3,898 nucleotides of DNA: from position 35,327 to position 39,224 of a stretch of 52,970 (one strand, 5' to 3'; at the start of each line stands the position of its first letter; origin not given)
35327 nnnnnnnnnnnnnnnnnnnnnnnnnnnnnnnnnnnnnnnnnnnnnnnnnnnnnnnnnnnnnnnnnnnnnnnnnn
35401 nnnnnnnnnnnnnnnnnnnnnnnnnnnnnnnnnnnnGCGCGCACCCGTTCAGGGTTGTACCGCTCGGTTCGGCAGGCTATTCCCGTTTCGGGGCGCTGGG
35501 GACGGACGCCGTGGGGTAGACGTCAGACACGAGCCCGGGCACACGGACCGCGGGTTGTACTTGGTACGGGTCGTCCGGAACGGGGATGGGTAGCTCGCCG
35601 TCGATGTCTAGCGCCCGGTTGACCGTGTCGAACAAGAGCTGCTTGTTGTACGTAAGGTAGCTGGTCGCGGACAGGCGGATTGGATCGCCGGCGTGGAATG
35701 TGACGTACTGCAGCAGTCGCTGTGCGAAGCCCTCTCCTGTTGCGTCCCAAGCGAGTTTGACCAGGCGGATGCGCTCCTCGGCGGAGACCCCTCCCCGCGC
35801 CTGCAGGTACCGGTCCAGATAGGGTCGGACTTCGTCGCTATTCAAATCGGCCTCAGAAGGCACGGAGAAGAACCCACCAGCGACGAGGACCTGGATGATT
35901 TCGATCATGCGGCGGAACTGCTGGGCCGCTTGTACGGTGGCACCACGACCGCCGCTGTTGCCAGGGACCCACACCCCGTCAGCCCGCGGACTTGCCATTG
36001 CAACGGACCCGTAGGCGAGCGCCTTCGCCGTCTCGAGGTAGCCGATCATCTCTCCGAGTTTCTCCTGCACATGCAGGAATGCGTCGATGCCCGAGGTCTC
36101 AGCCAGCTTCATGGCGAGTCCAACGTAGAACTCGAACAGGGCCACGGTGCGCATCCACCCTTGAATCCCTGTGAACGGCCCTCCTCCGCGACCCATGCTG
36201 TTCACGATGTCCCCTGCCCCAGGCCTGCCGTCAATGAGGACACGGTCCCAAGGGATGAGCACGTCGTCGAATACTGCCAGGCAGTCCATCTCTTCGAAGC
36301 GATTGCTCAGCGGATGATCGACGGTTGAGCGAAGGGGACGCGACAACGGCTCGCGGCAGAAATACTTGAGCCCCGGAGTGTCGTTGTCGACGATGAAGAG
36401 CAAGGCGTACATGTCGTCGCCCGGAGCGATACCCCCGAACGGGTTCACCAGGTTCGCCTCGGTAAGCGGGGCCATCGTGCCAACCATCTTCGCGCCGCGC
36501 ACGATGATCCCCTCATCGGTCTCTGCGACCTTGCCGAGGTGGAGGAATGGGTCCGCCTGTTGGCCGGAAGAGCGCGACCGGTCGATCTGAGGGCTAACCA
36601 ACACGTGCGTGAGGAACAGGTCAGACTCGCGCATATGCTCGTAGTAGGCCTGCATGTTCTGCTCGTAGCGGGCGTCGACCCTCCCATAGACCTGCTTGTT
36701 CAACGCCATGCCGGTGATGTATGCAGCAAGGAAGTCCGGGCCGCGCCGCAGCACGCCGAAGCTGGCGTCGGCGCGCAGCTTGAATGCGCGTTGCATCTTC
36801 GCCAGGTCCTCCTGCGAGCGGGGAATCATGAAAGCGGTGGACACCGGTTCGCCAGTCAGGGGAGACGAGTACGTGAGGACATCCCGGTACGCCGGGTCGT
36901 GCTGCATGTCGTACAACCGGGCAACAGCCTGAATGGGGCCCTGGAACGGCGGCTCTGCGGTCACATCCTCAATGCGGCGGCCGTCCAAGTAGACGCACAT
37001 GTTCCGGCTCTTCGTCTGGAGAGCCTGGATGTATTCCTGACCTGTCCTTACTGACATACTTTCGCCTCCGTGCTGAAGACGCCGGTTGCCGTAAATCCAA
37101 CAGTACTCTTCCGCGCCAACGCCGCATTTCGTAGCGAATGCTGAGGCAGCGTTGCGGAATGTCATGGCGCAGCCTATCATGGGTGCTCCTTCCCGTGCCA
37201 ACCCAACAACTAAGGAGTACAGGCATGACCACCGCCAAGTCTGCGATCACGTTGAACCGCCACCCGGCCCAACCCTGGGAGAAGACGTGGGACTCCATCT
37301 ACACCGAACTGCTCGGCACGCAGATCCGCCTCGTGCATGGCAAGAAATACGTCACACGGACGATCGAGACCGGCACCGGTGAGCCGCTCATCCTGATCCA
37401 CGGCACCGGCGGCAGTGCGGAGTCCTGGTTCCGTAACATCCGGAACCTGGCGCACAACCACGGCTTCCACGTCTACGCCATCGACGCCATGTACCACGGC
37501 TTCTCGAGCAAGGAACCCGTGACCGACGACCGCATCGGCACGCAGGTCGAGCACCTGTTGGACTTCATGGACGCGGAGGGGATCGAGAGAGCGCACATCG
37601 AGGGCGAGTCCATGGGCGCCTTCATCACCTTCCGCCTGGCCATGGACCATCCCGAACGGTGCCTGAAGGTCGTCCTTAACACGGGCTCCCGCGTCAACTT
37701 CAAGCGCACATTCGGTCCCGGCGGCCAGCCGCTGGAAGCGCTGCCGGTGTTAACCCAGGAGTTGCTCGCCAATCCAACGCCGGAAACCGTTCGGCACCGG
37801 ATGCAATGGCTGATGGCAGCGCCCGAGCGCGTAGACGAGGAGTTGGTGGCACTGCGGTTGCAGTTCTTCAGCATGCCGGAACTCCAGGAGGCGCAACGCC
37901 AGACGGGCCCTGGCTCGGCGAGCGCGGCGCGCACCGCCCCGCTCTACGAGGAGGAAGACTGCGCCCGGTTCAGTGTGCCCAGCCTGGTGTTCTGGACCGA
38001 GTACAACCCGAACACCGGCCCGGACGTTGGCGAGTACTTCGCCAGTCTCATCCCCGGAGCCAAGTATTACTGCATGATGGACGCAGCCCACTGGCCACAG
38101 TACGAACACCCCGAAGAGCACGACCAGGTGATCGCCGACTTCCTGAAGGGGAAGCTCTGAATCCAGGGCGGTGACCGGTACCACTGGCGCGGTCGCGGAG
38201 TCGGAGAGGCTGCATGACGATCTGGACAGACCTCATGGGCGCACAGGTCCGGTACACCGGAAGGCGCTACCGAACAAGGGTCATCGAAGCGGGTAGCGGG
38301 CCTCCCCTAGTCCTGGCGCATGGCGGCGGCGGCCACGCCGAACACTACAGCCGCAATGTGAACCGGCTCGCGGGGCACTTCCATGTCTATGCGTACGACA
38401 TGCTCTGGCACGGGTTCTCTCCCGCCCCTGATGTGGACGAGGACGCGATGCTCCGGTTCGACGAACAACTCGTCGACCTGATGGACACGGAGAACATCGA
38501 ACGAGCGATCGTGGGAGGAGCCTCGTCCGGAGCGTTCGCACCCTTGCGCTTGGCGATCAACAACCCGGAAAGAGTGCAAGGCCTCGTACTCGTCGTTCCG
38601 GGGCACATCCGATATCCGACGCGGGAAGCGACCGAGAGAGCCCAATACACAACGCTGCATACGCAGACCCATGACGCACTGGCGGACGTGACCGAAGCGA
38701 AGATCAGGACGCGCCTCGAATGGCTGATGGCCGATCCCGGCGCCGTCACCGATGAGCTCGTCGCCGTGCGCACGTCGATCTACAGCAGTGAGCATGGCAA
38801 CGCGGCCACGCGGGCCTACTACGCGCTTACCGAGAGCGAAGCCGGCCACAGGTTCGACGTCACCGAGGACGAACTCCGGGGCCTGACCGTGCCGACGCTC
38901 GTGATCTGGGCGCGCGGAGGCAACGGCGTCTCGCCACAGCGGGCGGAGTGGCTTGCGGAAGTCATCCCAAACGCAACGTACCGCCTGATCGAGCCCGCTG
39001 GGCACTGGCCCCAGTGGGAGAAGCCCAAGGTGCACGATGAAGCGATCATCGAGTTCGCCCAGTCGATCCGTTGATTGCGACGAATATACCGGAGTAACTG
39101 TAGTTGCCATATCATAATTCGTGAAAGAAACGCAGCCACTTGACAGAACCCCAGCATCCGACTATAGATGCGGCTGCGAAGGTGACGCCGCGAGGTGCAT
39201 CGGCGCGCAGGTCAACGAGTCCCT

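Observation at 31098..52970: Large regulator-free aromatic catabolism cluster built from paralog pairs; possibly an undescribed pathway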

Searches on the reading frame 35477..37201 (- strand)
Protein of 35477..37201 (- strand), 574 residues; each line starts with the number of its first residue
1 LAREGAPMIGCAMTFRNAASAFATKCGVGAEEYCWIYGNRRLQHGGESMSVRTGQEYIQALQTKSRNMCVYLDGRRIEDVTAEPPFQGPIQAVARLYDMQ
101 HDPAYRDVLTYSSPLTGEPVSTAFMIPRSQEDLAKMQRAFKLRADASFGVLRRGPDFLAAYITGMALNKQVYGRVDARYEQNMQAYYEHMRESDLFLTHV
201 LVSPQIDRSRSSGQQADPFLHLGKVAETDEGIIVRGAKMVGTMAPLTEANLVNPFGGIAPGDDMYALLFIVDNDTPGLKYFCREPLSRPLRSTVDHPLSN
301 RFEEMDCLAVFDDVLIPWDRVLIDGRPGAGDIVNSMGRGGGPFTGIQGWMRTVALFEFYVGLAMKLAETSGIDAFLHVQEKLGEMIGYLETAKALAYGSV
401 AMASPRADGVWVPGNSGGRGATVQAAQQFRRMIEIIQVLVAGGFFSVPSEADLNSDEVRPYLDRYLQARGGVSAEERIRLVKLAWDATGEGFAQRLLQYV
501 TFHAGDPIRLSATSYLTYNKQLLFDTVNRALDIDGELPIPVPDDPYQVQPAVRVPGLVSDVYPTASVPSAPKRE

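Call 4: search_protein_families(library=pfam, proteins=[window:35477-37201:-])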
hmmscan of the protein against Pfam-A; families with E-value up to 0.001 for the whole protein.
window:35477-37201:- (574 aa): 2 families
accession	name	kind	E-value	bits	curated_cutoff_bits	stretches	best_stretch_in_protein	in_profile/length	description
PF11794.13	HpaB_N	-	1.2e-89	301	35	1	53-323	1-270/270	4-hydroxyphenylacetate 3-hydroxylase N terminal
PF03241.18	HpaB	-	1.4e-56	191.3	25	1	345-531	15-201/202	4-hydroxyphenylacetate 3-hydroxylase C terminal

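Call 16: search_protein_families(library=ncbifam, proteins=[window:35477-37201:-], max_evalue=0.00001)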
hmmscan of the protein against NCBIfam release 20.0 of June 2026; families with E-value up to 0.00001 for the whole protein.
window:35477-37201:- (574 aa): 2 families
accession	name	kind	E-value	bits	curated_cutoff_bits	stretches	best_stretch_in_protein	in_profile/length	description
TIGR02309.1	HpaB-1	equivalog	3.1e-117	392.6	480.2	1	52-528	2-471/477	4-hydroxyphenylacetate 3-monooxygenase, oxygenase component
TIGR02310.1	HpaB-2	equivalog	9.7e-70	235.7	885.2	1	52-513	13-472/519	4-hydroxyphenylacetate 3-monooxygenase, oxygenase component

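Call 38: search_solved_structures(query=window:35477-37201:-, max_evalue=1e-20)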
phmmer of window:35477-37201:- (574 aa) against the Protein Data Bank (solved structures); distinct sequences matched with E-value up to 1e-20: 15.
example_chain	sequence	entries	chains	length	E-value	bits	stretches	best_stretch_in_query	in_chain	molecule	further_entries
2yyg_A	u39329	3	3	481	4.4e-101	342.7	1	51-525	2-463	4-hydroxyphenylacetate-3-hydroxylase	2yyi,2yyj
2yyk_A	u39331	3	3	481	4.5e-101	342.6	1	51-526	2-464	4-hydroxyphenylacetate-3-hydroxylase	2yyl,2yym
9lft_A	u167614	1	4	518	8.9e-81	275.6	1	45-526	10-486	4-Hydroxyphenylacetate-3-monooxygenase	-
4oo2_A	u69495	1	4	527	2.1e-71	244.7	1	52-506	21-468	Chlorophenol-4-monooxygenase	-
6b1b_A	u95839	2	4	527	5.8e-67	230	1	52-512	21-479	4-hydroxyphenylacetate 3-monooxygenase, oxygenase subunit | 4-hydroxyphenylacetate 3-monooxygenase oxygenase component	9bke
6eb0_A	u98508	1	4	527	7.4e-66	226.4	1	52-512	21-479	4-hydroxyphenylacetate 3-monooxygenase, oxygenase subunit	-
6qyh_A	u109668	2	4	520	7.6e-66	226.4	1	52-512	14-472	4-hydroxyphenylacetate 3-monooxygenase oxygenase component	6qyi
7dbw_C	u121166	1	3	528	7.8e-42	147.1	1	51-482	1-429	4-hydroxyphenylacetate 3-hydroxylase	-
9j9j_A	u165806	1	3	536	8.2e-42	147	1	51-482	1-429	4-nitrophenol 4-monooxygenase/4-nitrocatechol 2-monooxygenase, oxygenase component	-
1u8v_A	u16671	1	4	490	5.2e-33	118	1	52-458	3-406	Gamma-aminobutyrate metabolism dehydratase/isomerase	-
3hwc_A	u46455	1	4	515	6.4e-29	104.5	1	52-399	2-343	Chlorophenol-4-monooxygenase component 2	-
6vjr_A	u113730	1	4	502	1.8e-28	102.9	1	51-490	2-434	Vinylacetyl-CoA Delta-isomerase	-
7e8q_A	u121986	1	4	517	2.1e-28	102.7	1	51-507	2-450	Chlorophenol monooxygenase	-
6jhm_A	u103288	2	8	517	2.8e-28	102.3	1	51-507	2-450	Chlorophenol monooxygenase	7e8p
4g5e_A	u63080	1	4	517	1e-27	100.5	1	51-508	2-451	2,4,6-Trichlorophenol 4-monooxygenase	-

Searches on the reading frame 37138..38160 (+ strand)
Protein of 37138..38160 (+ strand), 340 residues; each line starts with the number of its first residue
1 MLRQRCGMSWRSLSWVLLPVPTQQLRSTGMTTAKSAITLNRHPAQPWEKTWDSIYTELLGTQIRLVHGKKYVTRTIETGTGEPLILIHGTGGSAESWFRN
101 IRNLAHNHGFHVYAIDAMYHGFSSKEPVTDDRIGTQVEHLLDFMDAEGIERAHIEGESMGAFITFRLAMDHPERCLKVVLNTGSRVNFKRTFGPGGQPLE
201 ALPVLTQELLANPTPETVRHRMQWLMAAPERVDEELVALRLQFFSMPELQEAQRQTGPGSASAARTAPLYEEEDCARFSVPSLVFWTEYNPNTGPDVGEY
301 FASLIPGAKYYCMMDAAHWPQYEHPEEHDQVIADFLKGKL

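Call 4: search_protein_families(library=pfam, proteins=[window:37138-38160:+])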
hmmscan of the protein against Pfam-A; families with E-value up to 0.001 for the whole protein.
window:37138-38160:+ (340 aa): 3 families
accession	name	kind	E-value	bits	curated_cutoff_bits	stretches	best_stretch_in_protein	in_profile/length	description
PF00561.26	Abhydrolase_1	-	3.7e-29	102.6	25.8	1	83-325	2-245/245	alpha/beta hydrolase fold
PF12697.13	Abhydrolase_6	-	6e-17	63.5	26.3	1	84-327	1-213/217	Alpha/beta hydrolase family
PF12146.15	Hydrolase_4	-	8.6e-08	32.2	27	1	84-180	7-106/239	Serine aminopeptidase, S33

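Call 16: search_protein_families(library=ncbifam, proteins=[window:37138-38160:+], max_evalue=0.00001)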
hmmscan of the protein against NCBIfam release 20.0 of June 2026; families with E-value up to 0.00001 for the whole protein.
window:37138-38160:+ (340 aa): 20 families
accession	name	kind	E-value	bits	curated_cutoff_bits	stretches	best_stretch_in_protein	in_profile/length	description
NF045632.1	hydroxlase_HsaD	equivalog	2e-26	92.6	400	1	77-337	30-289/290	4,5:9,10-diseco-3-hydroxy-5,9,17-trioxoandrosta-1(10),2-diene-4-oate hydrolase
NF011457.0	PRK14875.1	equivalog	3.5e-22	78.9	307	1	74-337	123-370/372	acetoin dehydrogenase dihydrolipoyllysine-residue acetyltransferase subunit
TIGR03343.1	biphenyl_bphD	equivalog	3.4e-21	75.7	462.15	1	76-337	25-281/282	2-hydroxy-6-oxo-6-phenylhexa-2,4-dienoate hydrolase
NF051488.1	bifunc_PcaDC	exception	5.7e-21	75.1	390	1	80-338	11-252/375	bifunctional 3-oxoadipate enol-lactonase/4-carboxymuconolactone decarboxylase PcaDC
TIGR02427.1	protocat_pcaD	equivalog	2.5e-20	72.9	255.85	2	81-184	12-114/251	3-oxoadipate enol-lactonase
TIGR01250.1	pro_imino_pep_2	subfamily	2.2e-12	47.1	167.65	1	62-180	6-126/288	proline iminopeptidase-family hydrolase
TIGR03056.1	bchO_mg_che_rel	equivalog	5.9e-12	45.2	172.55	1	68-234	15-170/278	alpha/beta fold hydrolase BchO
NF052614.1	AB_fold_OlsI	equivalog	7e-12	45.4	385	1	75-184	11-123/272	ornithine lipid biosynthesis O-acyltransferase OlsI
TIGR03611.1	RutD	equivalog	3.5e-11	43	238.5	1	81-186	13-117/258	pyrimidine utilization protein D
NF002938.0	PRK03592.1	equivalog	5.7e-11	42.3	241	1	73-178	22-124/298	haloalkane dehalogenase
NF007954.0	PRK10673.1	equivalog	6.2e-11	42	399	1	81-182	16-113/255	esterase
NF050089.1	i_nPHAscl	equivalog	2.1e-10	40.1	300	1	68-181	6-115/288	intracellular short-chain-length polyhydroxyalkanoate depolymerase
TIGR03695.1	menH_SHCHC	equivalog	2.2e-10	40.4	208.55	1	82-184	3-105/252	2-succinyl-6-hydroxy-2,4-cyclohexadiene-1-carboxylate synthase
TIGR01738.1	bioH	equivalog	4.2e-10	39.7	206.95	1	81-335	3-244/245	pimeloyl-ACP methyl ester esterase BioH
NF051487.1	bifunc_PcaCD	exception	1.5e-09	37.5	430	0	274-337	349-412/413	bifunctional 4-carboxymuconolactone decarboxylase/3-oxoadipate enol-lactonase PcaCD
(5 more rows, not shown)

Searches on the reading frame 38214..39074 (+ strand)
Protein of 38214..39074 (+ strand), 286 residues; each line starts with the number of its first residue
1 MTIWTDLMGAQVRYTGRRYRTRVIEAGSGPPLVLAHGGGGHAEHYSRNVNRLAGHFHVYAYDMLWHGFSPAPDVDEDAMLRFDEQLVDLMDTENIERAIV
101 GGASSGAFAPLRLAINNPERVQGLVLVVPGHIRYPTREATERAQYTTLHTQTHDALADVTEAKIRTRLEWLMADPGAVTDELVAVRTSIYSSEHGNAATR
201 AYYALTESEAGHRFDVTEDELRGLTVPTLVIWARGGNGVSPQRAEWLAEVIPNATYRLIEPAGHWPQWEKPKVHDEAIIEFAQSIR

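Call 4: search_protein_families(library=pfam, proteins=[window:38214-39074:+])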
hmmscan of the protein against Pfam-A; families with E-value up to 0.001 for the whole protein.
window:38214-39074:+ (286 aa): 4 families
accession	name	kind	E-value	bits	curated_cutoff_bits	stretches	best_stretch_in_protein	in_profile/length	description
PF00561.26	Abhydrolase_1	-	1.9e-23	83.8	25.8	1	30-271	1-245/245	alpha/beta hydrolase fold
PF12697.13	Abhydrolase_6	-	3.8e-18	67.4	26.3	1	32-272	1-212/217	Alpha/beta hydrolase family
PF12146.15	Hydrolase_4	-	4e-11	43.1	27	1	32-264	7-232/239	Serine aminopeptidase, S33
PF03096.20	Ndr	-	0.00021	20.6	23.3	1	82-129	85-132/283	Ndr family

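Call 16: search_protein_families(library=ncbifam, proteins=[window:38214-39074:+], max_evalue=0.00001)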
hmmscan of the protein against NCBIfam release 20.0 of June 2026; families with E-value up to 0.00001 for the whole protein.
window:38214-39074:+ (286 aa): 20 families
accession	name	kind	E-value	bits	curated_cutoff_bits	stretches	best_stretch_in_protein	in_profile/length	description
NF051488.1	bifunc_PcaDC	exception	6.8e-26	91.3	390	1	27-283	10-251/375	bifunctional 3-oxoadipate enol-lactonase/4-carboxymuconolactone decarboxylase PcaDC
NF045632.1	hydroxlase_HsaD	equivalog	7.7e-25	87.4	400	1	24-281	27-287/290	4,5:9,10-diseco-3-hydroxy-5,9,17-trioxoandrosta-1(10),2-diene-4-oate hydrolase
NF011457.0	PRK14875.1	equivalog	2.1e-24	86.2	307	1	22-283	123-370/372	acetoin dehydrogenase dihydrolipoyllysine-residue acetyltransferase subunit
TIGR02427.1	protocat_pcaD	equivalog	3.7e-21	75.7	255.85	1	25-281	9-249/251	3-oxoadipate enol-lactonase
TIGR03343.1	biphenyl_bphD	equivalog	9.7e-19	67.6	462.15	1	19-282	20-280/282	2-hydroxy-6-oxo-6-phenylhexa-2,4-dienoate hydrolase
TIGR03056.1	bchO_mg_che_rel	equivalog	1.9e-17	63.2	172.55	1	21-272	18-267/278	alpha/beta fold hydrolase BchO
TIGR03611.1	RutD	equivalog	8e-17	61.4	238.5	1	29-127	13-111/258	pyrimidine utilization protein D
TIGR01250.1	pro_imino_pep_2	subfamily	2.6e-16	60.1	167.65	1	16-281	12-286/288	proline iminopeptidase-family hydrolase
NF051487.1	bifunc_PcaCD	exception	5.8e-16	58.6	430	1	28-283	171-412/413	bifunctional 4-carboxymuconolactone decarboxylase/3-oxoadipate enol-lactonase PcaCD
NF007954.0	PRK10673.1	equivalog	5.4e-13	48.8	399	1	29-281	16-251/255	esterase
TIGR03695.1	menH_SHCHC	equivalog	2e-11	43.8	208.55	1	29-127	2-102/252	2-succinyl-6-hydroxy-2,4-cyclohexadiene-1-carboxylate synthase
TIGR01738.1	bioH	equivalog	2.8e-11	43.5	206.95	1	29-278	3-241/245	pimeloyl-ACP methyl ester esterase BioH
NF050089.1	i_nPHAscl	equivalog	2.4e-10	40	300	1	26-156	15-146/288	intracellular short-chain-length polyhydroxyalkanoate depolymerase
NF002938.0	PRK03592.1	equivalog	5.5e-10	39.1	241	0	23-129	24-129/298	haloalkane dehalogenase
NF052614.1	AB_fold_OlsI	equivalog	6.3e-10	39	385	0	218-283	190-256/272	ornithine lipid biosynthesis O-acyltransferase OlsI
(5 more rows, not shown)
